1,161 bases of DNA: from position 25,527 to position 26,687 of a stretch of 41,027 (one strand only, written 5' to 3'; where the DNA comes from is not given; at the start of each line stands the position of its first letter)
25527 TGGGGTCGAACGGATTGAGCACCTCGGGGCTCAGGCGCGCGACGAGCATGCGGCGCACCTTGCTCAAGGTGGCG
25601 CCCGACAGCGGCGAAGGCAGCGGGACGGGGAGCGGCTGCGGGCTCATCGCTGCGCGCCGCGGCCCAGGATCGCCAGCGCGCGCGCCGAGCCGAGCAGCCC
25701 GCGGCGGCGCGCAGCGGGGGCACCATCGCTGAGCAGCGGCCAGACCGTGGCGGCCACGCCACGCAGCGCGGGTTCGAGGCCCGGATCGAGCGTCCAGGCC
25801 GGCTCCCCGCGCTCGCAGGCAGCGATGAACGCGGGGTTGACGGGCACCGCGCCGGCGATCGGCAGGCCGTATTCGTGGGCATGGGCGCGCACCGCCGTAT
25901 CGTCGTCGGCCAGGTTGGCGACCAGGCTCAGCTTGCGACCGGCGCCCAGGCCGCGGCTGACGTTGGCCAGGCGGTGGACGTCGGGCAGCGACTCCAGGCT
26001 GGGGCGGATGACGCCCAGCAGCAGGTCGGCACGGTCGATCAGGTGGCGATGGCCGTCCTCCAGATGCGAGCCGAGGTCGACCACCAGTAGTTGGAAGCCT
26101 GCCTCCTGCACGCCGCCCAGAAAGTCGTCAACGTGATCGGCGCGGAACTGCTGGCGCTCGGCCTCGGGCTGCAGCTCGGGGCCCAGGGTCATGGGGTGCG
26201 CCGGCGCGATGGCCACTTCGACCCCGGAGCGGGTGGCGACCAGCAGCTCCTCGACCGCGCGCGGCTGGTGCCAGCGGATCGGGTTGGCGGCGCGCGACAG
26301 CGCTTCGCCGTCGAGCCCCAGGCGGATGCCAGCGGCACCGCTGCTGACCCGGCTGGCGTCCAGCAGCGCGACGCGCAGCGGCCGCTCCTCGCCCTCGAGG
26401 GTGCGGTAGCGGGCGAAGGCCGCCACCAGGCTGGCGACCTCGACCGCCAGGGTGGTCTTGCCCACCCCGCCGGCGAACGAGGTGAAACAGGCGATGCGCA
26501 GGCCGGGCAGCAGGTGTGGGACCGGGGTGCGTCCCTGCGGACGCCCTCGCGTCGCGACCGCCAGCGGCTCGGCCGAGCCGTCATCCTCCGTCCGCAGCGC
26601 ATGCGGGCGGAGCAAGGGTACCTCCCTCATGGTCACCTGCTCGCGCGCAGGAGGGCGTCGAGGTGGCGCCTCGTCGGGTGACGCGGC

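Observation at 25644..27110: VirB3/PrgI-like membrane domain fused to a CpaE/TadZ-type ParA-like ATPase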

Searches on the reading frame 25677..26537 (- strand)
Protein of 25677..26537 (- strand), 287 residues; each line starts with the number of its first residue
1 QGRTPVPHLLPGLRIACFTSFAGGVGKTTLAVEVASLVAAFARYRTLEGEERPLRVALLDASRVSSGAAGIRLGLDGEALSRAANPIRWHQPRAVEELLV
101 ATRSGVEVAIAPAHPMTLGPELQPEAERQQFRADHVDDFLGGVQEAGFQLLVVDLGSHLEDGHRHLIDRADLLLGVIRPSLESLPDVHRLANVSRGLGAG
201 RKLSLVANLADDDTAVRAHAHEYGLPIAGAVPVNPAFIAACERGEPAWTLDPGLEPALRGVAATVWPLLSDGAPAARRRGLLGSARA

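Call 21: search_solved_structures(query=A3, max_evalue=1, show_alignments=2)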
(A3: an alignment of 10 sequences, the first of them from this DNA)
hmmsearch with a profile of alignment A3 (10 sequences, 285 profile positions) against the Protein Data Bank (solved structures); distinct sequences matched with E-value up to 1: 18.
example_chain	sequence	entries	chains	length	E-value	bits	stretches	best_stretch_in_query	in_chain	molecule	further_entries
4v02_A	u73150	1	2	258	3.1e-09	39.8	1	13-249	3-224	SITE-DETERMINING PROTEIN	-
4v03_A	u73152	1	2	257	6.6e-09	38.7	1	13-249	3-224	SITE-DETERMINING PROTEIN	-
1g3q_A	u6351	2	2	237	5e-07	32.6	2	172-253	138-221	CELL DIVISION INHIBITOR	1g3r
1ion_A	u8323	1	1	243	7.4e-06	28.7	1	174-253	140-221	PROBABLE CELL DIVISION INHIBITOR MIND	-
3cwq_A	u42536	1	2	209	4.8e-05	26.1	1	14-49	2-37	ParA family chromosome partitioning protein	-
3kje_A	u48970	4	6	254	9.2e-05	25.1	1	148-252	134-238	CO dehydrogenase/acetyl-CoA synthase complex, accessory protein CooC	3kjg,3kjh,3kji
3q9l_A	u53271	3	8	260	0.0022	20.6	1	13-41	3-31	Septum site-determining protein minD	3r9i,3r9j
8ray_B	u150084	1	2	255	0.0056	19.3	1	13-132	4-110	ParA family protein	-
5j1j_A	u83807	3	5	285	0.02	17.4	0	12-266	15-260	Site-determining protein | Transcriptional antiactivator FleN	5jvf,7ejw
8pb9_A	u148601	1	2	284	0.032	16.8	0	12-266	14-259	Antiactivator FleN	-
8p53_A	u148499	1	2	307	0.042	16.4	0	12-266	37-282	Antiactivator FleN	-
3vx3_A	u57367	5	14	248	0.099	15.2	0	173-237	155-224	ATPase involved in chromosome partitioning, ParA/MinD family, Mrp homolog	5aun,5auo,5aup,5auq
3k9g_A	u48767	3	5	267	0.13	14.8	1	13-52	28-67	PF-32 protein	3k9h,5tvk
1wcv_1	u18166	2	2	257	0.29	13.6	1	10-40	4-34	SEGREGATION PROTEIN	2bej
3pg5_A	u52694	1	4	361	0.35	13.4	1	13-41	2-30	Uncharacterized protein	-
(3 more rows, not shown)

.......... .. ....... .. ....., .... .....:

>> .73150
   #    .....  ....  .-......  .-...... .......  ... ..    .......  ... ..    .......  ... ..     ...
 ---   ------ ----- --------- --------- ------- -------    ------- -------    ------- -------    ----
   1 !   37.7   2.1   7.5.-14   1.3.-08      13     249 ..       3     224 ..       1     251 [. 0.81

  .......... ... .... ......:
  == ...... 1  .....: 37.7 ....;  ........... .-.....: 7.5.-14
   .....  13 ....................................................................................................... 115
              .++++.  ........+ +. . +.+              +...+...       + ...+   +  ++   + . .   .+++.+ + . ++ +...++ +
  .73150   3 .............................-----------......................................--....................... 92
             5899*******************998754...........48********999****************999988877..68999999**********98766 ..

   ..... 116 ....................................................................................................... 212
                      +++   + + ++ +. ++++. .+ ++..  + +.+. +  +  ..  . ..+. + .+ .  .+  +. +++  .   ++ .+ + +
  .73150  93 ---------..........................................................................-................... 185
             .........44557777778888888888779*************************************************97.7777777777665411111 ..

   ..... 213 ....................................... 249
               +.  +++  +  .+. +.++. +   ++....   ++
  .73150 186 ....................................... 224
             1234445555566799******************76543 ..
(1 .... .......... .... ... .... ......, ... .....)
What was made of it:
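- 25722..26519 (-): MinD/FlhG/FleN-fold P-loop ATPase domain (aa 198-463). PDB profile hit to MinD 4v02, E 3e-9, over profile positions 13-249 (call 21).
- Checked: A profile search of PDB sequences finds MinD 4v02 at E=3e-9 over the whole fold (call 21).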

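Call 45: search_protein_representatives(alignment_id=A3)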
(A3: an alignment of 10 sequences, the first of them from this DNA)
Query: 10 sequences, 285 profile positions. Proteins with E-value up to 0.001 (for the whole library): 604; up to 1e-10: 83; up to 1e-30: 26. The best 150 are listed.
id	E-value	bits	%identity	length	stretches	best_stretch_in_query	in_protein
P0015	6.5e-132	455.5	-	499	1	3-285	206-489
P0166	5.2e-120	416.5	-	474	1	1-284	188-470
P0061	4.6e-115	400.2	-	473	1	1-285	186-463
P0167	7.3e-111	386.5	-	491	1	1-285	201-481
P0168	1.2e-110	385.8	-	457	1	2-284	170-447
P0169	9.0e-104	363.2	-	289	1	8-285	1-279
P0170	8.3e-99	346.9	-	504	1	3-285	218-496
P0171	2.2e-97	342.2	-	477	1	2-272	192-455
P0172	4.9e-97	341.1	-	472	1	4-279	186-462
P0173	1.2e-95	336.5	-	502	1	3-276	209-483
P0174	3.1e-94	331.9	-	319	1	4-281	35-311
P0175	5.7e-87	308.1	-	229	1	67-284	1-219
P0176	2.8e-81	289.4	-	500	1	3-273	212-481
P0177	3.1e-74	266.3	-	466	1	9-274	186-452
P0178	4.6e-67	242.7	-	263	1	30-271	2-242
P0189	4.8e-32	127.8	-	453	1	2-272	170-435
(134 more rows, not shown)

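Call 47: search_protein_families(library=pfam, alignment_id=A5, max_evalue=0.01)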
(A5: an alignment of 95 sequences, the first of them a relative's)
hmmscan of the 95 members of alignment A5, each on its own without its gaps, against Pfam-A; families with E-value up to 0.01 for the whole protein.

A. member 1, P0189 (453 aa): 6 families
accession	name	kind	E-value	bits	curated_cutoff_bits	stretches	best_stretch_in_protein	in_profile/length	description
PF13614.12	AAA_31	-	1.6e-09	38.4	27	1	182-346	3-156/177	AAA domain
PF12666.12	PrgI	-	5.5e-08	33.7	27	1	5-84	1-84/91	PrgI family protein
PF01656.29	CbiA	-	6.5e-08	33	25.4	1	183-406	1-124/125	CobQ/CobB/MinD/ParA nucleotide binding domain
PF13481.12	AAA_25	-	0.00027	21.1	27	1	185-318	37-154/195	AAA domain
PF10609.15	ParA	-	0.001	19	27.1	1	182-210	5-33/246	NUBPL iron-transfer P-loop NTPase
PF02374.21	ArsA_ATPase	-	0.0058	16.3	24.3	0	183-209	3-29/305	Anion-transporting ATPase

B. families by the number of members that match (of 95 scanned): 28 families (the first 25 are shown)
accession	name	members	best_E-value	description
PF01656.29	CbiA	92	3.2e-17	CobQ/CobB/MinD/ParA nucleotide binding domain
PF13614.12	AAA_31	79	2e-17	AAA domain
PF10609.15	ParA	59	1.4e-15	NUBPL iron-transfer P-loop NTPase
PF02374.21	ArsA_ATPase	30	2.3e-06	Anion-transporting ATPase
PF12666.12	PrgI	28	3.5e-08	PrgI family protein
PF13481.12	AAA_25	27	1.7e-05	AAA domain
PF06564.18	CBP_BcsQ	24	1.1e-07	Cellulose biosynthesis protein BcsQ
PF09140.17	MipZ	22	4.1e-08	ATPase MipZ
PF00072.30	Response_reg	18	2.3e-27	Response regulator receiver domain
PF00142.24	Fer4_NifH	18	2.4e-07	4Fe-4S iron sulfur cluster binding proteins, NifH/frxC family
PF07015.17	VirC1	7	0.00063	VirC1 protein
PF25199.1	nSTAND_NTPase5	2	3.1e-05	Novel STAND NTPase 5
PF16968.11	TadZ_N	2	5.2e-05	Pilus assembly protein TadZ N-terminal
PF00448.28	SRP54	2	0.0002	SRP54-type protein, GTPase domain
PF13479.12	AAA_24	2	0.0063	AAA domain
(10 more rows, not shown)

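Call 48: search_protein_families(library=ncbifam, alignment_id=A5, max_evalue=0.001)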
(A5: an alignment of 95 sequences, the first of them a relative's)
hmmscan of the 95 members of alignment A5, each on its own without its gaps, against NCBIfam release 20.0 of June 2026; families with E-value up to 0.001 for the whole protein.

A. member 1, P0189 (453 aa): 9 families
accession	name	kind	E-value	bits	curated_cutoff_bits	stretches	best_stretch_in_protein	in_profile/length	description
TIGR03371.1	cellulose_yhjQ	equivalog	2e-10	40.5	157.85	1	182-383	3-191/246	cellulose biosynthesis protein BcsQ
TIGR01969.1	minD_arch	subfamily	3.2e-07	29.8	201.75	1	182-427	2-231/251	cell division ATPase MinD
TIGR01968.1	minD_bact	equivalog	5.6e-07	29.2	212.9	1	182-378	3-182/261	septum site-determining protein MinD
NF047398.1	AAA_KGGVGR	domain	3.7e-06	27.4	90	1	180-260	2-74/190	KGGVGR-motif variant AAA ATPase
NF042935.1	SCO6880_fam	subfamily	4.2e-06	26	60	1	15-86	12-81/477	SCO6880 family protein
NF041546.1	ParA_partition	equivalog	1.3e-05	24.8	180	1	183-209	2-28/203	ParA family partition ATPase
TIGR03923.1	T7SS_EccE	equivalog_domain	0.00014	20.9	108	1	24-96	7-70/344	type VII secretion protein EccE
NF008079.0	PRK10818.1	equivalog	0.00063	19.1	508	0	182-319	4-125/270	septum site-determining protein MinD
TIGR03018.1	pepcterm_TyrKin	hypoth_equivalog_domain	0.0007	19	230.65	0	220-356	64-198/207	XrtA-associated tyrosine autokinase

B. families by the number of members that match (of 95 scanned): 149 families (the first 25 are shown)
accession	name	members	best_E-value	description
TIGR03371.1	cellulose_yhjQ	94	6.5e-17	cellulose biosynthesis protein BcsQ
TIGR01969.1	minD_arch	91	3.2e-31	cell division ATPase MinD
NF041546.1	ParA_partition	87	3.4e-19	ParA family partition ATPase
NF047398.1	AAA_KGGVGR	86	4.8e-12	KGGVGR-motif variant AAA ATPase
TIGR01968.1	minD_bact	83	1.2e-28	septum site-determining protein MinD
TIGR03815.1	CpaE_hom_Actino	52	1.8e-23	septum site-determining protein Ssd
NF041136.1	MrpORP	47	1.5e-14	iron-sulfur cluster carrier protein MrpORP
NF008079.0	PRK10818.1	43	7e-14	septum site-determining protein MinD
TIGR03018.1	pepcterm_TyrKin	32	1.9e-12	XrtA-associated tyrosine autokinase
TIGR01007.1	eps_fam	31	9.3e-12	polysaccharide biosynthesis tyrosine autokinase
NF008669.0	PRK11670.1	31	1.4e-11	iron-sulfur cluster carrier protein ApbC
TIGR03453.1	partition_RepA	26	2.2e-08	plasmid partitioning protein RepA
TIGR03029.1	EpsG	23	2e-09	chain length determinant protein tyrosine kinase EpsG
NF041283.1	PrgP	18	1.9e-09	ParA superfamily DNA segregation protein PrgP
TIGR01005.1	eps_transp_fam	16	1.1e-09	exopolysaccharide transport protein family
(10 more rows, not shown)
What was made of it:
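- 26451..26480 (-): Deviant Walker A, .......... (aa 211-220). The 'signature' lysine of KGGxGK[ST] is Ala here, and the P-loop Lys218 is Arg in a subclade. 86 of 95 distant relatives hit NCBIfam NF047398 'KGGVGR-motif variant AAA ATPase' (call 48).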

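Call 58: find_homologous_proteins(query=A6, max_evalue=0.00001)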
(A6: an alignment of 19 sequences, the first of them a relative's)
Query A6 (19 sequences) (458 aa, profile of the alignment): 211 proteins with E <= 0.00001 among 8000 candidates; the best 120 are listed.
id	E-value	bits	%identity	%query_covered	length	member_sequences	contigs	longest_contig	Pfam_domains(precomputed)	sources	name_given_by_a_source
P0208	1.5e-161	556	100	100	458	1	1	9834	PF01656.30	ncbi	-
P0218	1.0e-160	553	44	100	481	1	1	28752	PF01656.30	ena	-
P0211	1.7e-156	539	47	100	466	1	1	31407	PF01656.30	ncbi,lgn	-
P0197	3.2e-156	538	42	99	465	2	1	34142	PF01656.30,PF13614.13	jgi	jgi:MinD-like ATPase involved in chromosome partitioning or flagellar assembly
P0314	1.0e-154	534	65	51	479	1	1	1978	PF01656.30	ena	-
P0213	1.5e-153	530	56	62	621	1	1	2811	PF01656.30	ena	-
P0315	4.2e-153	528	48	99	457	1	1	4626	PF01656.30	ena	-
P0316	5.1e-153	528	46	99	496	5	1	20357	PF01656.30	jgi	-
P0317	1.2e-152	527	47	100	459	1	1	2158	PF01656.30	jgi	jgi:MinD-like ATPase involved in chromosome partitioning or flagellar assembly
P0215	1.3e-152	527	62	56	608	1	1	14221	PF01656.30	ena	-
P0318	1.5e-152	526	49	99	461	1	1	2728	PF01656.30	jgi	jgi:MinD-like ATPase involved in chromosome partitioning or flagellar assembly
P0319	1.8e-152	526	47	95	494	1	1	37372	PF01656.30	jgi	jgi:MinD-like ATPase involved in chromosome partitioning or flagellar assembly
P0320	1.8e-152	526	47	99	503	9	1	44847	PF01656.30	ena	-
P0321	4.4e-152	525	47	96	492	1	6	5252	PF01656.30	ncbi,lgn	-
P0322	2.2e-151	523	48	99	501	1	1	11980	PF01656.30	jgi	jgi:MinD-like ATPase involved in chromosome partitioning or flagellar assembly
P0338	1.5e-149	517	65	55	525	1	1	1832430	PF01656.30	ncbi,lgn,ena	-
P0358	5.1e-147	508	45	99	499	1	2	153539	PF01656.30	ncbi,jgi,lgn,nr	ncbi:MAG TPA: hypothetical protein VGQ42_00210 [Candidatus Dormibacteraeota bacterium]|jgi:MinD-like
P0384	1.5e-141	490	39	99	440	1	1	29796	PF01656.30,PF13614.13,PF12666.13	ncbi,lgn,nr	ncbi:MAG: pilus assembly protein CpaE [Chloroflexota bacterium]|nr:pilus assembly protein CpaE [Chlo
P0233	2.0e-141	490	40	91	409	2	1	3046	PF10609.16,PF01656.30,PF13614.13,PF12666.13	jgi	-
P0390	1.2e-136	474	37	97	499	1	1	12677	PF01656.30,PF12666.13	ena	-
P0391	3.5e-136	472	40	99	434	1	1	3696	PF01656.30,PF12666.13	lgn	-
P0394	5.7e-134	465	35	97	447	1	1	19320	PF01656.30,PF13614.13,PF12666.13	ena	-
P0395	5.7e-134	465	37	95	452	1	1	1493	PF01656.30,PF13614.13,PF12666.13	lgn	-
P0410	4.9e-131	456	34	95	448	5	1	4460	PF01656.30,PF13614.13,PF12666.13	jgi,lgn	jgi:MinD-like ATPase involved in chromosome partitioning or flagellar assembly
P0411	4.9e-131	456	38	97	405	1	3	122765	PF10609.16,PF01656.30,PF13614.13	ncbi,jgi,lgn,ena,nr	ncbi:MAG TPA: AAA family ATPase [Candidatus Saccharimonadales bacterium]|nr:AAA family ATPase [Candi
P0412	5.4e-131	455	37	96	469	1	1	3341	PF01656.30,PF13614.13,PF12666.13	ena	-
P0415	1.1e-130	454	34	95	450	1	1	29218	PF01656.30,PF13614.13,PF12666.13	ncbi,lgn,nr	ncbi:MAG TPA: ParA family protein [Candidatus Acidoferrum sp.]|nr:ParA family protein [Candidatus Ac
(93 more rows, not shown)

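Call 59: find_encoding_contigs(protein=P0358, flank=10000, max_places=1)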
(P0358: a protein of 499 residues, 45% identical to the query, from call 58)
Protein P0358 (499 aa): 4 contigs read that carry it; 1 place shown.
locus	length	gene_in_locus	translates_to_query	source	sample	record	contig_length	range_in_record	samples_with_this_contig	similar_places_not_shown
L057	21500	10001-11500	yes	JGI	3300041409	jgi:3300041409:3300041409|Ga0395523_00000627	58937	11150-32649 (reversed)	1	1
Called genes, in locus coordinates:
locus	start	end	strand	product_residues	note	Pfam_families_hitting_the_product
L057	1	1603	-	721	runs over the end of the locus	PF00912:Transgly, PF00905:Transpeptidase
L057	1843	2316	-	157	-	-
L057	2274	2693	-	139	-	PF07332:Phage_holin_3_6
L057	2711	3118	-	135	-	PF00376:MerR, PF13411:MerR_1, PF13591:MerR_2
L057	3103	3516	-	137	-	PF00072:Response_reg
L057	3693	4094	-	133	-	PF00376:MerR, PF13411:MerR_1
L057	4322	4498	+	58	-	-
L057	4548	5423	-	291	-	PF02358:Trehalose_PPase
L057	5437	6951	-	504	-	PF00982:Glyco_transf_20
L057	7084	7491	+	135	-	-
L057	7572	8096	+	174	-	PF10604:Polyketide_cyc2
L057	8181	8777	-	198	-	-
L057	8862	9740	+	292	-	PF00561:Abhydrolase_1, PF12146:Hydrolase_4, PF12697:Abhydrolase_6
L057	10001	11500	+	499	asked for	PF01656:CbiA (weak)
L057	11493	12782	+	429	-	PF00437:T2SSE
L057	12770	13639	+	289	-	-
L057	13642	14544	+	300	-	PF00482:T2SSF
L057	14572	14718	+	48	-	-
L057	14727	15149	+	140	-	-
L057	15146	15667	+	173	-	-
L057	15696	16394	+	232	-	PF08666:SAF, PF16976:RcpC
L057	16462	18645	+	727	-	PF01935:DUF87, PF19044:P-loop_TraG (faint), PF12846:AAA_10 (faint)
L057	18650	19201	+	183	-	PF01243:PNPOx_N (weak)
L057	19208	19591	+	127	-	PF13291:ACT_4 (faint), PF01842:ACT (weak)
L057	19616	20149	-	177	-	PF04239:DUF421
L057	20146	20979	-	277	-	PF01810:LysE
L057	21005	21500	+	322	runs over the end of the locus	PF03706:LPG_synthase_TM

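Call 60: find_encoding_contigs(protein=P0411, flank=10000, max_places=1)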
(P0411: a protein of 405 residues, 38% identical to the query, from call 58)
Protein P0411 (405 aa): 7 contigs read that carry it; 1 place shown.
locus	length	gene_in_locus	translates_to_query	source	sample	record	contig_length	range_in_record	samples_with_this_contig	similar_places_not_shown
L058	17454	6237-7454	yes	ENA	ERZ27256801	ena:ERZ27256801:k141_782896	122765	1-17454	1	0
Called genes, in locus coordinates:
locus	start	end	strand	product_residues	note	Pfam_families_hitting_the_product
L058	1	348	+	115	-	?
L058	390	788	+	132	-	PF14539:DUF4442 (weak), PF13622:4HBT_3 (faint), PF03061:4HBT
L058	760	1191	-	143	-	-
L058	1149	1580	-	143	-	PF07332:Phage_holin_3_6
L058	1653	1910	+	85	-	-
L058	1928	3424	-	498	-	PF00982:Glyco_transf_20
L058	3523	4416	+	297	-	PF00561:Abhydrolase_1, PF12146:Hydrolase_4, PF12697:Abhydrolase_6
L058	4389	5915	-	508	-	PF00171:Aldedh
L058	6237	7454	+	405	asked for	PF01656:CbiA, PF10609:ParA, PF13614:AAA_31 (weak)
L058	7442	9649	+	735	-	PF01935:DUF87 (weak), PF19044:P-loop_TraG (weak), PF12846:AAA_10 (faint)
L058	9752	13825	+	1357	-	PF08471:Ribonuc_red_2_N, PF00317:Ribonuc_red_lgN (faint), PF14890:Intein_splicing, PF14528:LAGLIDADG_3, PF02867:Ribonuc_red_lgC, PF12637:TSCPD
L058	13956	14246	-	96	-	PF13239:2TM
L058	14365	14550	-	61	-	-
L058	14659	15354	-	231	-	PF00733:Asn_synthase (weak), PF02568:ThiI (faint), PF06508:QueC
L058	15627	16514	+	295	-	PF11999:Ice_binding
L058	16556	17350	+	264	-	PF01828:Peptidase_A4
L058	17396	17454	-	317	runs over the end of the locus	PF01544:CorA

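Call 62: find_encoding_contigs(protein=P0384, flank=10000, max_places=1)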
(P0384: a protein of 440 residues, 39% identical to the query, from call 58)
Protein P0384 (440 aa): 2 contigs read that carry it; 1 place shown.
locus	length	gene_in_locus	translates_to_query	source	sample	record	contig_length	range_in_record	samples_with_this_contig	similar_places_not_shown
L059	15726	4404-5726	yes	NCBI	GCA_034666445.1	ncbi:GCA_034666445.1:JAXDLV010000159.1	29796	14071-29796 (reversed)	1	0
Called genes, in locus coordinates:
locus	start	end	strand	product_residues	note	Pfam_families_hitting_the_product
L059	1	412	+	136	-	PF05257:CHAP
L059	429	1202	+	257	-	PF00106:adh_short, PF13561:adh_short_C2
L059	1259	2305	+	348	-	PF00561:Abhydrolase_1 (weak), PF01674:Lipase_2 (weak), PF05057:DUF676 (faint), PF12697:Abhydrolase_6, PF01674:Lipase_2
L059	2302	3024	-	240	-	PF07722:Peptidase_C26, PF00117:GATase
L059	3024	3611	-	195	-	PF10263:SprT-like (weak), PF01863:YgjP-like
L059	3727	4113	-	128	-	-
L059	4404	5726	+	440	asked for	PF12666:PrgI (weak), PF01656:CbiA, PF13614:AAA_31 (weak)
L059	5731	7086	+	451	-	PF00437:T2SSE, PF06414:Zeta_toxin (faint)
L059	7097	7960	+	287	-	-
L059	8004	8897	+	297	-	PF00482:T2SSF (weak)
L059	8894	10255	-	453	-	PF02655:ATP-grasp_3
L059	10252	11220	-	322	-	PF00291:PALP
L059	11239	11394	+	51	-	PF21344:Zn_ribbon_LysW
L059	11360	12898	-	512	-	PF08245:Mur_ligase_M, PF02875:Mur_ligase_C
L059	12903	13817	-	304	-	PF00877:NLPC_P60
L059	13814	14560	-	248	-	PF00702:Hydrolase, PF13419:HAD_2, PF13242:Hydrolase_like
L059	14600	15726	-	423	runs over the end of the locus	PF13439:Glyco_transf_4, PF13579:Glyco_trans_4_4, PF20706:GT4-conflict, PF00534:Glycos_transf_1, PF13692:Glyco_trans_1_4, PF13524:Glyco_trans_1_2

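Call 63: find_encoding_contigs(protein=P0338, flank=10000, max_places=1)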
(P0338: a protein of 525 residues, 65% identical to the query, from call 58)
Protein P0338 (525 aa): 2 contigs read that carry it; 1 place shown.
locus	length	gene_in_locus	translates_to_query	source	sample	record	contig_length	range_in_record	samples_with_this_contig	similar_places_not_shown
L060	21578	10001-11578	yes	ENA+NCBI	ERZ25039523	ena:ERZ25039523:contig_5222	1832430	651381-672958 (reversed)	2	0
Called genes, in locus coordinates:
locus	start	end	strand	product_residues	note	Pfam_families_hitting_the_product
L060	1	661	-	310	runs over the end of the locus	PF13495:Phage_int_SAM_4, PF02899:Phage_int_SAM_1, PF00589:Phage_integrase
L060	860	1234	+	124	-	-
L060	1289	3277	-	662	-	PF00912:Transgly, PF00905:Transpeptidase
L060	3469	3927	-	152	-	-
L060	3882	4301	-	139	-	PF07332:Phage_holin_3_6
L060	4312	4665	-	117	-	PF00376:MerR, PF13411:MerR_1, PF13591:MerR_2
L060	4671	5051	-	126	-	PF00072:Response_reg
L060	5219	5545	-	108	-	PF00376:MerR, PF13411:MerR_1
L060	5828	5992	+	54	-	-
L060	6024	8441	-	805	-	PF00982:Glyco_transf_20, PF02358:Trehalose_PPase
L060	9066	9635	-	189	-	-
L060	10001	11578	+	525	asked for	PF01656:CbiA (faint)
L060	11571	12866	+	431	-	PF00437:T2SSE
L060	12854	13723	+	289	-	-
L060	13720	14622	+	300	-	PF00482:T2SSF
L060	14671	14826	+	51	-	-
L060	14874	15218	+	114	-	-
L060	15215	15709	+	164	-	-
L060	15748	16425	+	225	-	PF08666:SAF, PF16976:RcpC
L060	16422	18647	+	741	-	PF01935:DUF87 (weak), PF19044:P-loop_TraG (faint), PF12846:AAA_10 (faint)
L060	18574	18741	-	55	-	-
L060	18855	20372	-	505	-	PF02789:Peptidase_M17_N, PF00883:Peptidase_M17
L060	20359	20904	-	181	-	PF02502:LacAB_rpiB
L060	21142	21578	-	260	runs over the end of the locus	-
